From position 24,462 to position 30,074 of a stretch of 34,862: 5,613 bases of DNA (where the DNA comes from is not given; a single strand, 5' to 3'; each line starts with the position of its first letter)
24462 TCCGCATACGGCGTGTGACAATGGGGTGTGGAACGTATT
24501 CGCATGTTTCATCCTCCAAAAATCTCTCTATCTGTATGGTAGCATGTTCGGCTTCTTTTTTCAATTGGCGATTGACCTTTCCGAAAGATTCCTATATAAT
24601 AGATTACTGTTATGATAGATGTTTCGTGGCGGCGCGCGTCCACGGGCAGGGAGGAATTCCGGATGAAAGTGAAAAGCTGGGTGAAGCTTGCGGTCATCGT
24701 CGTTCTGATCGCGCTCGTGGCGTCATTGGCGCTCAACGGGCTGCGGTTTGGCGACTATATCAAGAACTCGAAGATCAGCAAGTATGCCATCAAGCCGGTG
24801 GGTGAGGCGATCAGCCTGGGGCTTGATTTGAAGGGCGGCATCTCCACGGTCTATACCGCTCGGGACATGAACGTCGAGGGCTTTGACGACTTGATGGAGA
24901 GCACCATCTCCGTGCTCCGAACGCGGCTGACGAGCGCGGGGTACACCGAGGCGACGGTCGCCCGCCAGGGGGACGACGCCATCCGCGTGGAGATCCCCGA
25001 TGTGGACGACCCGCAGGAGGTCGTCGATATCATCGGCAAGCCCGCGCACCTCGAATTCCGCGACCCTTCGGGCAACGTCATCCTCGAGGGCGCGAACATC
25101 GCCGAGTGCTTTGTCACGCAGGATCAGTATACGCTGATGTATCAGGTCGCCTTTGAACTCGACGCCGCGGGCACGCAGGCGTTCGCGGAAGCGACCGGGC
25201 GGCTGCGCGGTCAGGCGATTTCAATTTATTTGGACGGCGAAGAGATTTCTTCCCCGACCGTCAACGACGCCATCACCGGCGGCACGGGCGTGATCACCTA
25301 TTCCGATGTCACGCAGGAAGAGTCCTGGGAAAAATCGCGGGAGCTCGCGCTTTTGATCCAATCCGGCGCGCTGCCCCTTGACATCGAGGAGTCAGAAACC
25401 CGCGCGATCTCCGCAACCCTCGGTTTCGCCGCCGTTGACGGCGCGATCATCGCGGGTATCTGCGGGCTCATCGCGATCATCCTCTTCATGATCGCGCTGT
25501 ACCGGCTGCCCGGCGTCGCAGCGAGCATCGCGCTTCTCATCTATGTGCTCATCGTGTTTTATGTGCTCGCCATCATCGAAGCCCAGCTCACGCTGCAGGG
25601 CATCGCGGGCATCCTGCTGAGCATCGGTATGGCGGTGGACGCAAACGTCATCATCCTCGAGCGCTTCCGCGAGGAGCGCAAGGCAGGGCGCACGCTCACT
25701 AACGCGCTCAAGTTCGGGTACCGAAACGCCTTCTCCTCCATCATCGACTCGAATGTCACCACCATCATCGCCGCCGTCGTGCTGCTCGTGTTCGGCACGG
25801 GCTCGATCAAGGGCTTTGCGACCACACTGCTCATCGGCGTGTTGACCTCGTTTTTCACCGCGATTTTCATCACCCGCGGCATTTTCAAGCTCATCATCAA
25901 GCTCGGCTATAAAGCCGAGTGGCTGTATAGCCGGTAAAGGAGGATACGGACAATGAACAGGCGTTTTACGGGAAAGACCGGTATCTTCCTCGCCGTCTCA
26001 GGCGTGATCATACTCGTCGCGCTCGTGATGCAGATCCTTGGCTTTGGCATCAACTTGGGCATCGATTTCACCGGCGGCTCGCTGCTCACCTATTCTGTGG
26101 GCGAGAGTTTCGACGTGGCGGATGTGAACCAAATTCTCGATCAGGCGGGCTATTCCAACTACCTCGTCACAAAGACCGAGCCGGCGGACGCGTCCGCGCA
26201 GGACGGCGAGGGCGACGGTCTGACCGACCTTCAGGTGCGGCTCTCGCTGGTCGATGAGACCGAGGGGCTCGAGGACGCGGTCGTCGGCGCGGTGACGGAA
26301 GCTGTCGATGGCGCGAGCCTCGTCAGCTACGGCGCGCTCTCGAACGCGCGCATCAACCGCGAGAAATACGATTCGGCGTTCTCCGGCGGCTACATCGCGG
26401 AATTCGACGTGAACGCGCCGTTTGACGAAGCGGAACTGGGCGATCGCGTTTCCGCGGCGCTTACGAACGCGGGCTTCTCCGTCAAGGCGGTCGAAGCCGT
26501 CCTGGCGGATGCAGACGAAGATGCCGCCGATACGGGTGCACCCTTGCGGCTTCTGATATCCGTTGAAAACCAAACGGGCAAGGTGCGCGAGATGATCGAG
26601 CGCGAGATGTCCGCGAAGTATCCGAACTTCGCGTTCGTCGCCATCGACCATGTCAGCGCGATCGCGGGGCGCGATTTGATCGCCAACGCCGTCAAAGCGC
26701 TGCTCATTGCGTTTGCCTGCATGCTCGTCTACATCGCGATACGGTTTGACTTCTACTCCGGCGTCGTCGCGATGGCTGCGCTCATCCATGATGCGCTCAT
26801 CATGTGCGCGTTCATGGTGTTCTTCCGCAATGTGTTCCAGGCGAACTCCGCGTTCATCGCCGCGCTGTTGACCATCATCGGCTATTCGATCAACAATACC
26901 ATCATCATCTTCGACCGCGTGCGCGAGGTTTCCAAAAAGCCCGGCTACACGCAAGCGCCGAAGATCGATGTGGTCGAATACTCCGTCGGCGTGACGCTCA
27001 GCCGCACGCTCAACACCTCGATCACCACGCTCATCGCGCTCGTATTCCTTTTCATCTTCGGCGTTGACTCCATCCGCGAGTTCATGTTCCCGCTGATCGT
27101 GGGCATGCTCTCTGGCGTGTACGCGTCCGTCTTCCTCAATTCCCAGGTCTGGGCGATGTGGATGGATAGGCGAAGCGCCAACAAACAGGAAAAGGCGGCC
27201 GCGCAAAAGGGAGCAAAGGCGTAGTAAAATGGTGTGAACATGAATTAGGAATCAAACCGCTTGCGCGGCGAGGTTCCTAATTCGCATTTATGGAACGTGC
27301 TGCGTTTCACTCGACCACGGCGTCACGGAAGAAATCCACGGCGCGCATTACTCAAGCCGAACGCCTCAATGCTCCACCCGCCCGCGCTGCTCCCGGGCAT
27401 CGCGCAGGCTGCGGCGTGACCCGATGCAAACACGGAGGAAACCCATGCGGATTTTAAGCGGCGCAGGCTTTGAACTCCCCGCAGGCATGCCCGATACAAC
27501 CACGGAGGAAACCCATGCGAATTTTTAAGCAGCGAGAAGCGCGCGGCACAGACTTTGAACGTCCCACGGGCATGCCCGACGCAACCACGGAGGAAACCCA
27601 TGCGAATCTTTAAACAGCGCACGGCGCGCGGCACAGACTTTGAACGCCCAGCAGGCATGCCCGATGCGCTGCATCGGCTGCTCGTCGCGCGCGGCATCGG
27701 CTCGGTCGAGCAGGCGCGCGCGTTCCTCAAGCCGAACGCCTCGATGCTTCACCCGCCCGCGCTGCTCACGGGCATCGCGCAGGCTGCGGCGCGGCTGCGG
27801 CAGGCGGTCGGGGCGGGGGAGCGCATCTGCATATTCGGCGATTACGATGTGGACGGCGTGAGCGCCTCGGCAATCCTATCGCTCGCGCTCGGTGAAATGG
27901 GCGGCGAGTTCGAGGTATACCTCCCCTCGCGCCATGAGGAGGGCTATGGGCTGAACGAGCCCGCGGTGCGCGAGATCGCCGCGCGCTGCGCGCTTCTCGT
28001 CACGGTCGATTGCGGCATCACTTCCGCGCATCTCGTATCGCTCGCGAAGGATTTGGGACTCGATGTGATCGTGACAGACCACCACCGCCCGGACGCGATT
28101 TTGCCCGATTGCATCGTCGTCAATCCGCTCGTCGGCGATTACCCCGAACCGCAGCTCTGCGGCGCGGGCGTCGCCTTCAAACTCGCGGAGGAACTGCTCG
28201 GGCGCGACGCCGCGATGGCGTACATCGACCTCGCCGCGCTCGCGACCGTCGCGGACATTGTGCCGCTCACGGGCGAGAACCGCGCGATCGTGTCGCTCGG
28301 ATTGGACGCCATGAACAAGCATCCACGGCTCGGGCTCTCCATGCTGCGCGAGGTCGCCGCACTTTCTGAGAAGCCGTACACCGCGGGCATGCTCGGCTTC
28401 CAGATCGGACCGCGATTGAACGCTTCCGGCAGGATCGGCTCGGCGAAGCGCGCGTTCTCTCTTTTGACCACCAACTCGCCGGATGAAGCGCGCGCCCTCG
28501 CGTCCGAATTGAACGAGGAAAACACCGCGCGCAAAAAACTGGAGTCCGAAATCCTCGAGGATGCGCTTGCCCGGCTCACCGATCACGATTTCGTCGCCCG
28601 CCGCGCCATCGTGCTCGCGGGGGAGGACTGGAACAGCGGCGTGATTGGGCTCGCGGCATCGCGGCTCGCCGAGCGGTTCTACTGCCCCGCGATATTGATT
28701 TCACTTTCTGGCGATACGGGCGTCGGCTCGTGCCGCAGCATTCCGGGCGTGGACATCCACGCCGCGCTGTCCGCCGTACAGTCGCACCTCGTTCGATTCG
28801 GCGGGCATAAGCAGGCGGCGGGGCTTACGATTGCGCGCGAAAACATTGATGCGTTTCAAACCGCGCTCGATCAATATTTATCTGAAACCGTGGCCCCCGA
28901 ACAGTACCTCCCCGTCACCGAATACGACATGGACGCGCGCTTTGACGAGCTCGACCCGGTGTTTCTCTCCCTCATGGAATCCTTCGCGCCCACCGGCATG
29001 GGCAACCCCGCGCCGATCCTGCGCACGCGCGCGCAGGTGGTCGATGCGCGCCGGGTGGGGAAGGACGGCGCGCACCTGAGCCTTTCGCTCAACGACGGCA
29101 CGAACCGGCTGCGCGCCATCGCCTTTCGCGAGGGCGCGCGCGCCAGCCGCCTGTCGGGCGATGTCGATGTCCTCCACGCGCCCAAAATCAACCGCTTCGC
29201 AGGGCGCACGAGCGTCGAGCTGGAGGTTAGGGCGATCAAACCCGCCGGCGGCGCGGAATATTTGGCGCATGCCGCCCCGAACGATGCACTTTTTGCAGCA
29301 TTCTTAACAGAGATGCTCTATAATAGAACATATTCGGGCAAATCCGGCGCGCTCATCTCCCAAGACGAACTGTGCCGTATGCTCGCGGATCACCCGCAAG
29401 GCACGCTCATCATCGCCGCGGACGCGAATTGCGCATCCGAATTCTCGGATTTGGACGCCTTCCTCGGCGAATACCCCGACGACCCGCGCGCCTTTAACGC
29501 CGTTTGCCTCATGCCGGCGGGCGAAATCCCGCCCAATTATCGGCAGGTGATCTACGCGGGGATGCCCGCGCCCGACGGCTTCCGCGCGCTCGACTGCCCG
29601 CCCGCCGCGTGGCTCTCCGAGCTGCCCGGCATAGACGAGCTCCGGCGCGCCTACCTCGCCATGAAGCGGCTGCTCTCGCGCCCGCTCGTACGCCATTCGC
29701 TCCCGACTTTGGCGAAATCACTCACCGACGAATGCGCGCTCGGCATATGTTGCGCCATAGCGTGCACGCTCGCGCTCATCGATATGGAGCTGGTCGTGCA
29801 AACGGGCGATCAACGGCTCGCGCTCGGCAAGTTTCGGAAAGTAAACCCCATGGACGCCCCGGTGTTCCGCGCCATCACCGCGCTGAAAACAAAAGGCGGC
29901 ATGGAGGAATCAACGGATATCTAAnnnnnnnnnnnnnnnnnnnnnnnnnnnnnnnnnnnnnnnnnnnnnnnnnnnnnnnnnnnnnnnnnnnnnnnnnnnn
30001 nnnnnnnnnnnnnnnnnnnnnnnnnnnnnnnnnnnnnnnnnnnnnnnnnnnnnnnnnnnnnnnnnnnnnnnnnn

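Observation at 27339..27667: Tandem copies of the recJ translation-initiation region create a cascade of overlapping leader ORFs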

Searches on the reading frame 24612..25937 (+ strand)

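Call 40: search_protein_families(library=pfam, proteins=[window:24612-25937:+])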
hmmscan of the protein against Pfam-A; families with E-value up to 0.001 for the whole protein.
window:24612-25937:+ (441 aa): 4 families
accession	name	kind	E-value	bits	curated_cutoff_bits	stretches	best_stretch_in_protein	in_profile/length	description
PF02355.23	SecD_SecF_C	-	5.5e-20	72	20.5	1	257-428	12-186/189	Protein export membrane protein SecD/SecF, C-terminal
PF22599.2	SecDF_P1_head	-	2.1e-19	69.9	27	1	155-255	18-113/114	SecDF, P1 head subdomain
PF21760.3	SecD_1st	-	5.7e-18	64.6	27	1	95-152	1-58/60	Protein translocase subunit SecDF, P1 domain, N-terminal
PF03176.21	MMPL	-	1.7e-07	31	20.5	1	281-417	150-291/333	MMPL family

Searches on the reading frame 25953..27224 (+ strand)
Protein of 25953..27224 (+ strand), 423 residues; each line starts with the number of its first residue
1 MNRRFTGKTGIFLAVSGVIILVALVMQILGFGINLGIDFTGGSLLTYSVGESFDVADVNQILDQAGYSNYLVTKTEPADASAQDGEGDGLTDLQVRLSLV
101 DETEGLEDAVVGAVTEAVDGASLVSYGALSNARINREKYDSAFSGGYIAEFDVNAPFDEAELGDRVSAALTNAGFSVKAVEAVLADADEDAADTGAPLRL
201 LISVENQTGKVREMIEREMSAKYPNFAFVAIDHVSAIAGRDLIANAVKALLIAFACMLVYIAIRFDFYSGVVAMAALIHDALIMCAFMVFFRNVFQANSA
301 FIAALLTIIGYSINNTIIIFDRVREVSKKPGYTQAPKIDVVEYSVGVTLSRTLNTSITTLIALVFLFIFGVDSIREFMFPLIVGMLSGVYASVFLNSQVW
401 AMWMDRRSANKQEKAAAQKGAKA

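Call 14: find_encoding_contigs(protein=window:25953-27224:+, flank=6000, max_places=10)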
Protein window:25953-27224:+ (423 aa): 1 contig read that carries it; 1 place shown.
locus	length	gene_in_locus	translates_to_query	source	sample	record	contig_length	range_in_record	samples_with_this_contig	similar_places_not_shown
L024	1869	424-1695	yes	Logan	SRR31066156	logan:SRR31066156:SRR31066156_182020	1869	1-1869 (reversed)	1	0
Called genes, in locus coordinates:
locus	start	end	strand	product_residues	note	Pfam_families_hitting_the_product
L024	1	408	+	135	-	?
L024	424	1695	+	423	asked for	PF07549:Sec_GG (weak), PF02355:SecD_SecF_C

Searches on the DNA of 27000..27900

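Call 20: search_rna_families(source=window, start=27000, end=27900, threshold=evalue, max_evalue=1)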
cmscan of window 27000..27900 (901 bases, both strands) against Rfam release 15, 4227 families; matches with E-value up to 1: 1.
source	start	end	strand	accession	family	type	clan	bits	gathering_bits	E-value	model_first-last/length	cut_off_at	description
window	27180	27216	+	RF01098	RF_site9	Cis-reg; frameshift_element;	-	20.1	70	0.73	1-50/50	no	Gag/pro ribosomal frameshift site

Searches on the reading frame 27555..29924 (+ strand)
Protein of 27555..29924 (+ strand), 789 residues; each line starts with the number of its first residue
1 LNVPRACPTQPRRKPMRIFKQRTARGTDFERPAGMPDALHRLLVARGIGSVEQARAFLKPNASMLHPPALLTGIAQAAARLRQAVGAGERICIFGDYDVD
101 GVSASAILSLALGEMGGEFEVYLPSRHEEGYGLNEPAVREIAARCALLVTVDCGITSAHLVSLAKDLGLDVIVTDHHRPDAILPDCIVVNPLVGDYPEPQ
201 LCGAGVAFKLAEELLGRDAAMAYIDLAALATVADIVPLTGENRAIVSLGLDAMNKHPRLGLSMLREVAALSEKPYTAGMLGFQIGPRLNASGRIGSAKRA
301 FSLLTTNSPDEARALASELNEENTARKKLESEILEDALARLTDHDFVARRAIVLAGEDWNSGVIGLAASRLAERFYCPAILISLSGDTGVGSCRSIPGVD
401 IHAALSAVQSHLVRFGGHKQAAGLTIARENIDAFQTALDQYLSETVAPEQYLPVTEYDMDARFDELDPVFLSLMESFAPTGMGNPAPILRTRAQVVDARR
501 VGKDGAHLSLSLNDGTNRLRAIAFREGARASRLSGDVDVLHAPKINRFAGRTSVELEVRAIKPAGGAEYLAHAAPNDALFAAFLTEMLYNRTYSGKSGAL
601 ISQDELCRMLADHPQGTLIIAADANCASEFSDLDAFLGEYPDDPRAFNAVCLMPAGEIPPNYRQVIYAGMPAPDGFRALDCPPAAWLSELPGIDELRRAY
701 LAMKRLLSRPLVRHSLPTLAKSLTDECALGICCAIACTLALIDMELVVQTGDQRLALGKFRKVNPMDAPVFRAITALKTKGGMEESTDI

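Call 10: find_encoding_contigs(protein=window:27600-29924:+, flank=6000, max_places=10)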
Protein window:27600-29924:+ (774 aa): no gene with exactly this product is on record in the collection.

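Call 11: find_related_loci(query=window:27600-29924:+, collection=genome_contigs, flank=4000)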
Query window:27600-29924:+ (774 aa) in genome_contigs; peptide patterns used: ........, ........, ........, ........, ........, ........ (x = any residue, [..] = any of these).
108 stretches matched a pattern; 23 encode a relative of the query (tblastn E <= 1e-3); 23 distinct loci.
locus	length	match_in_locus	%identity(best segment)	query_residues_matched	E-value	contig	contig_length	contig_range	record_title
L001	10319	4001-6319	65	1-772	0e+0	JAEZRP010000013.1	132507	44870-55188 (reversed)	MAG: Bacillota bacterium isolate OH_PDB_191 k127_1574665, whole genome shotgun sequence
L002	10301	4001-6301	52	1-766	0e+0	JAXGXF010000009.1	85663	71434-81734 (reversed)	MAG: Candidatus Pullichristensenella sp. isolate AnMBR.bin484 bin484_9, whole genome shotgun sequence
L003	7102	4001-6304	49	1-766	0e+0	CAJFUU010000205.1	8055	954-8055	uncultured Clostridia bacterium isolate Coassembly_mag_558 genome assembly, contig: MAGpy_11413_min2k_bin_558_fak87_1342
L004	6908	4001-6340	50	1-764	0e+0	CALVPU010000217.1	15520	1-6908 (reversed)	MAG: uncultured Eubacteriales bacterium isolate E0_FAY__bin135 genome assembly, contig: E0_FAY__k127_1647129, whole geno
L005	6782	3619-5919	49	1-766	0e+0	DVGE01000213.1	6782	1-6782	MAG TPA_asm: Candidatus Pullichristensenella stercoripullorum isolate 5266 ChiHjej21__C174714_L6782_SRR6323301, whole ge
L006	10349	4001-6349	50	1-766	0e+0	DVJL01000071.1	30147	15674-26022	MAG TPA_asm: Candidatus Faecivicinus avistercoris isolate 905 ChiHcolR14__C108065_L30147_SRR6323137, whole genome shotgu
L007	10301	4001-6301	50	1-766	0e+0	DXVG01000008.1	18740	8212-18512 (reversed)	MAG TPA_asm: Clostridiales bacterium isolate HRGM_Genome_3093 HRGM_Genome_3093_8, whole genome shotgun sequence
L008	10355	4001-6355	48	1-767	0e+0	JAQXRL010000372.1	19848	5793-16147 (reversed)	MAG: Eubacteriales bacterium isolate SUG1456 k141_3181917, whole genome shotgun sequence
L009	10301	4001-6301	49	1-766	0e+0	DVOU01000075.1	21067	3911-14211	MAG TPA_asm: Candidatus Pullichristensenella excrementipullorum isolate 1279 ChiHcolR29__C207406_L21067_SRR6323130, whol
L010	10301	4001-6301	50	1-766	0e+0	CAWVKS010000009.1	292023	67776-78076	MAG: uncultured Firmicutes bacterium isolate metabat2_pooled_hifiasm.522 MAG genome assembly, contig: s2.ctg024583l, who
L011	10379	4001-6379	45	1-773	0e+0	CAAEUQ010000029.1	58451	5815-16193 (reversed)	MAG TPA_asm: Clostridia bacterium, isolate HGM11580, WGS project CAAEUQ010000000 data, contig: ERS608572_48_k95_22179, w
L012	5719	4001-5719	54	1-576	0e+0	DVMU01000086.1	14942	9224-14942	MAG TPA_asm: Candidatus Pullichristensenella excrementigallinarum isolate ChiHcec3-11533 ChiHcec3__C125392_L14942_SRR632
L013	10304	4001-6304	41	1-765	2e-166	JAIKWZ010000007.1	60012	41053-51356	MAG: Clostridiales bacterium isolate RUI442 k141_12732520_flag=0_multi=17.0428_len=60012, whole genome shotgun sequence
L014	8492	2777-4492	46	1-572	6e-142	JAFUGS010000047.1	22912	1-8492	MAG: Clostridia bacterium isolate RGIG4479 Roe_deer_Omasum.Co__c386430, whole genome shotgun sequence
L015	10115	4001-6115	40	1-690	2e-137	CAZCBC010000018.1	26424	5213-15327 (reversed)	MAG TPA_asm: uncultured Oscillospiraceae bacterium isolate SRP239243_co2_394 genome assembly, contig: NODE_2805_length_2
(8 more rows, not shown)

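Call 15: find_encoding_contigs(protein=window:27555-29924:+, flank=6000, max_places=10)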
Protein window:27555-29924:+ (789 aa): no gene with exactly this product is on record in the collection.

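Call 17: find_homologous_proteins(query=window:27600-29924:+, max_evalue=1e-100)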
Query window:27600-29924:+ (774 aa): 4255 proteins with E <= 1e-100 among 8000 candidates; the best 120 are listed.
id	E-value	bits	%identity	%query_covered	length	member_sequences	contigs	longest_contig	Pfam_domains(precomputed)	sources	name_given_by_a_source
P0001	0.0e+0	1721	100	100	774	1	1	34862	PF01368.28,PF17768.8,PF02272.25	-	-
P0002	0.0e+0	1112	65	100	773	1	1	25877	PF01368.28,PF17768.8,PF02272.25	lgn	-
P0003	0.0e+0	1100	65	100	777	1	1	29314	PF01368.28,PF17768.8,PF02272.25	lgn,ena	-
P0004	0.0e+0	1096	66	100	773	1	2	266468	PF01368.28,PF17768.8,PF02272.25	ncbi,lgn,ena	-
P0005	0.0e+0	1090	65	100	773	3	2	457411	PF01368.28,PF17768.8,PF02272.25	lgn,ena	-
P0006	0.0e+0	1082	64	100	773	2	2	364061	PF01368.28,PF17768.8,PF02272.25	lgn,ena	-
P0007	0.0e+0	1031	60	99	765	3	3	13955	PF01368.28,PF17768.8,PF02272.25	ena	-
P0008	0.0e+0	1025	61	99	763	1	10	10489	PF01368.28,PF17768.8,PF02272.25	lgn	-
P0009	0.0e+0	1020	60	99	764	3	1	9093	PF01368.28,PF17768.8,PF02272.25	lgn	-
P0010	0.0e+0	1016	60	99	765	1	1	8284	PF01368.28,PF17768.8,PF02272.25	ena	-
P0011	0.0e+0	1016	60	99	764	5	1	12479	PF01368.28,PF17768.8,PF02272.25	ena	-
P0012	0.0e+0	1013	59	99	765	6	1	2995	PF01368.28,PF17768.8,PF02272.25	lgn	-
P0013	0.0e+0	1012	60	99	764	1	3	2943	PF01368.28,PF17768.8,PF02272.25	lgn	-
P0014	2.0e-298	1010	60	99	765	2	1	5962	PF01368.28,PF17768.8,PF02272.25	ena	-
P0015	1.8e-293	994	60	99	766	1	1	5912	PF01368.28,PF17768.8,PF02272.25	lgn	-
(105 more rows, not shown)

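Call 27: find_encoding_contigs(protein=P0003, flank=1500, max_places=3)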
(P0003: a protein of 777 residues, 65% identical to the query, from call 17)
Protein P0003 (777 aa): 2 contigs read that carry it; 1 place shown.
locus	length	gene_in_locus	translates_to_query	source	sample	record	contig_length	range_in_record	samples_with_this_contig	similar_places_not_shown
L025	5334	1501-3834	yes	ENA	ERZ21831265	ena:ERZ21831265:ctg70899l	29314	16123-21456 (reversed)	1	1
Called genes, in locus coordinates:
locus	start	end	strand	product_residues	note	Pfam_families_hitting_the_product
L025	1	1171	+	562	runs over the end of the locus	-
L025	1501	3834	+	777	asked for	PF01368:DHH, PF02272:DHHA1, PF17768:RecJ_OB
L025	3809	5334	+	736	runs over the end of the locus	PF13328:HD_4, PF01966:HD, PF04607:RelA_SpoT, PF02824:TGS, PF19296:RelA_AH, PF28438:RelA_RIS, PF13291:ACT_4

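Call 28: find_encoding_contigs(protein=P0002, flank=1500, max_places=3)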
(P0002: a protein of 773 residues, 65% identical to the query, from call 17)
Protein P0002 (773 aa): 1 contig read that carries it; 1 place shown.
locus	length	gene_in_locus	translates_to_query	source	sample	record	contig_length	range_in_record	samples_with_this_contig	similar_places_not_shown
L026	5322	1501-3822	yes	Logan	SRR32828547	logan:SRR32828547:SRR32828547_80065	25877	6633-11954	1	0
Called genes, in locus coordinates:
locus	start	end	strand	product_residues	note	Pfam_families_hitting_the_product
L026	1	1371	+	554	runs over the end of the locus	PF07549:Sec_GG (weak), PF02355:SecD_SecF_C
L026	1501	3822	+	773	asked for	PF01368:DHH, PF02272:DHHA1, PF17768:RecJ_OB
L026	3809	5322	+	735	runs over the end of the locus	PF13328:HD_4, PF01966:HD, PF04607:RelA_SpoT, PF02824:TGS, PF19296:RelA_AH, PF28438:RelA_RIS, PF13291:ACT_4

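Call 29: find_encoding_contigs(protein=P0005, flank=1500, max_places=3)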
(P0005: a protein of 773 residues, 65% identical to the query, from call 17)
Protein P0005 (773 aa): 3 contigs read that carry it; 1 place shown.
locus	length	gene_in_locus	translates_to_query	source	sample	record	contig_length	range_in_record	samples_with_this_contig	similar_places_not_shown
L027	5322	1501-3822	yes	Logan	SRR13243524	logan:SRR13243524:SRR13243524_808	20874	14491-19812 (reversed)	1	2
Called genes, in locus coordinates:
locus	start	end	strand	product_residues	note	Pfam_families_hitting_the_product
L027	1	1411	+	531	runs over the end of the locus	-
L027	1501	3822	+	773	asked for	PF01368:DHH, PF02272:DHHA1, PF17768:RecJ_OB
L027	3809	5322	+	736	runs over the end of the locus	PF13328:HD_4, PF01966:HD, PF04607:RelA_SpoT, PF02824:TGS, PF19296:RelA_AH, PF28438:RelA_RIS, PF13291:ACT_4, PF22629:ACT_AHAS_ss (weak), +1 more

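Call 40: search_protein_families(library=pfam, proteins=[window:27600-29924:+])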
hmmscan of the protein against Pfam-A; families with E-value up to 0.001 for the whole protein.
window:27600-29924:+ (774 aa): 3 families
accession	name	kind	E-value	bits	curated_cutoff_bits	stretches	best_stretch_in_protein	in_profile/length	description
PF01368.27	DHH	-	4.5e-22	79.1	28.1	1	75-216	1-125/125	DHH family, N-terminal domain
PF17768.7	RecJ_OB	-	2.1e-21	76.4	27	1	442-544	1-106/107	RecJ OB domain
PF02272.25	DHHA1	-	3.3e-14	53.6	25.9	1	337-429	5-102/102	DHHA1 domain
